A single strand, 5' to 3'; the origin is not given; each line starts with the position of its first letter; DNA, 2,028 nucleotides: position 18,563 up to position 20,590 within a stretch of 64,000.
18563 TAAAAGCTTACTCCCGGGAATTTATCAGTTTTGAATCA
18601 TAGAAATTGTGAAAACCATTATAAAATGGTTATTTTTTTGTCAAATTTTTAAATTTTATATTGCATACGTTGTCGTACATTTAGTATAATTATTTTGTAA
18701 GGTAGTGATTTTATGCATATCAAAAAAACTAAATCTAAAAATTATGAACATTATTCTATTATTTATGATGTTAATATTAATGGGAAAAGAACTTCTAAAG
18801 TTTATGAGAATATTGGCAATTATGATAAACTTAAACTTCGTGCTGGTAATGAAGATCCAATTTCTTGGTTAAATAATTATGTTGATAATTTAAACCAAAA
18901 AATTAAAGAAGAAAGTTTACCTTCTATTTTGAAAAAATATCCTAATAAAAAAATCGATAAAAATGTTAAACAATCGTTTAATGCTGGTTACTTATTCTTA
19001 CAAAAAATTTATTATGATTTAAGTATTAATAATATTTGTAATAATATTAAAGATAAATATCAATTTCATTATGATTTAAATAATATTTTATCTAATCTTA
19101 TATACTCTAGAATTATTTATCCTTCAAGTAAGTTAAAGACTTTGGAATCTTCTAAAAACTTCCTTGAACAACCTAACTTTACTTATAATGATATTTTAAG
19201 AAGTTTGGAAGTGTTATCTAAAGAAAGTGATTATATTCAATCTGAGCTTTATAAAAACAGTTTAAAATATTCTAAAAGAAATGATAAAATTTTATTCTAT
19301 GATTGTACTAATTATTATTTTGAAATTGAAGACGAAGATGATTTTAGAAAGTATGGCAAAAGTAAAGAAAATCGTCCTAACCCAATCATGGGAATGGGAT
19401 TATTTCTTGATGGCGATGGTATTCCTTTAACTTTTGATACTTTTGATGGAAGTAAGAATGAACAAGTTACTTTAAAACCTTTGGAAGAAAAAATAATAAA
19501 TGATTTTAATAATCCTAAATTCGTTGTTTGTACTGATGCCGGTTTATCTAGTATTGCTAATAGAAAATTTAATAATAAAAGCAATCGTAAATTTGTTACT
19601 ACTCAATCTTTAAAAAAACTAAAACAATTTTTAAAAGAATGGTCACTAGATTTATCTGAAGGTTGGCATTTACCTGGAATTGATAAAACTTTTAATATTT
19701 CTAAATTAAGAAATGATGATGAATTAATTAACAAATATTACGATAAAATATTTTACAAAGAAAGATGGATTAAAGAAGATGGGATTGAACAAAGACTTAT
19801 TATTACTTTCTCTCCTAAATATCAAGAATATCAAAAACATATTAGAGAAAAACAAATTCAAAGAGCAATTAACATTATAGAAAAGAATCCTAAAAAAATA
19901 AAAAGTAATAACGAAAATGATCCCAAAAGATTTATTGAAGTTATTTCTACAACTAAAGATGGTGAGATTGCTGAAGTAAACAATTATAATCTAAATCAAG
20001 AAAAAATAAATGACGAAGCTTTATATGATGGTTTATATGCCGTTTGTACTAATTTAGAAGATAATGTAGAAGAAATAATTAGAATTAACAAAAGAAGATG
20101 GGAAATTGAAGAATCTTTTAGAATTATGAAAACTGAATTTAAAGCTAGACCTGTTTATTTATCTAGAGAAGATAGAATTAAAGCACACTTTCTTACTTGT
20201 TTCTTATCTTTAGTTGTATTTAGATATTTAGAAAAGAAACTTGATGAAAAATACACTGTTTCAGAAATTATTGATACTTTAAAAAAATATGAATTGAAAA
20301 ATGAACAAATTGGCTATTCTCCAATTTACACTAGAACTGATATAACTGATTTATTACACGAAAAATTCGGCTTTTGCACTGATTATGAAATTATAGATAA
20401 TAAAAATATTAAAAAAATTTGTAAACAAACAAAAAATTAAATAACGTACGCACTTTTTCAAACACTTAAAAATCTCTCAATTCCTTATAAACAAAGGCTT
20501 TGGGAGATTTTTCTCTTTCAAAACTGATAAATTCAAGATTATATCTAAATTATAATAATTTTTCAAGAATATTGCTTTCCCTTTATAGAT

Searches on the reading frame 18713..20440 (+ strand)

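Call 10: search_protein_families(library=pfam, proteins=[window:18713-20440:+], max_evalue=0.01)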
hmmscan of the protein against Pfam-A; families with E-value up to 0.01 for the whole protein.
window:18713-20440:+ (575 aa): 1 family
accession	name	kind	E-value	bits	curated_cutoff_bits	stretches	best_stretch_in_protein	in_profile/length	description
PF01609.27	DDE_Tnp_1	-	1.4e-10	41.7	23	1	224-501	34-199/200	Transposase DDE domain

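Call 11: search_protein_families(library=ncbifam, proteins=[window:18713-20440:+], max_evalue=0.01)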
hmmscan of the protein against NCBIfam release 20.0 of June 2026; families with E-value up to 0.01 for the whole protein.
window:18713-20440:+ (575 aa): 9 families
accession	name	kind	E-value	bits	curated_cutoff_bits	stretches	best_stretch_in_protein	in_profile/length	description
NF033559.2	transpos_IS1634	equivalog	7.3e-109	365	100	1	28-547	3-471/483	IS1634 family transposase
NF033592.1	transpos_IS4_1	equivalog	1e-07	31.4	115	1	415-506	246-331/332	IS4 family transposase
NF033591.1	transpos_IS4_2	equivalog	1.8e-07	30.6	152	1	390-501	160-275/340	IS4 family transposase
NF033581.1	transpos_IS5_4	equivalog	0.0002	20.8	140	1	457-498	239-280/285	IS5 family transposase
NF049921.1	transpos_IS701_2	equivalog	0.00037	20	250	1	389-506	174-290/318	IS701 family transposase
NF049999.1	transpos_IS701_3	equivalog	0.0011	18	170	1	443-507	297-361/412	IS701 family transposase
NF033590.1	transpos_IS4_3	equivalog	0.0044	16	160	1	450-504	266-318/405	IS4 family transposase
NF033540.2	transpos_IS701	equivalog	0.005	16.2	150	1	442-476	297-332/363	IS701 family transposase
NF033541.0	transpos_ISH3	equivalog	0.0059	15.8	225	1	380-478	168-270/298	ISH3 family transposase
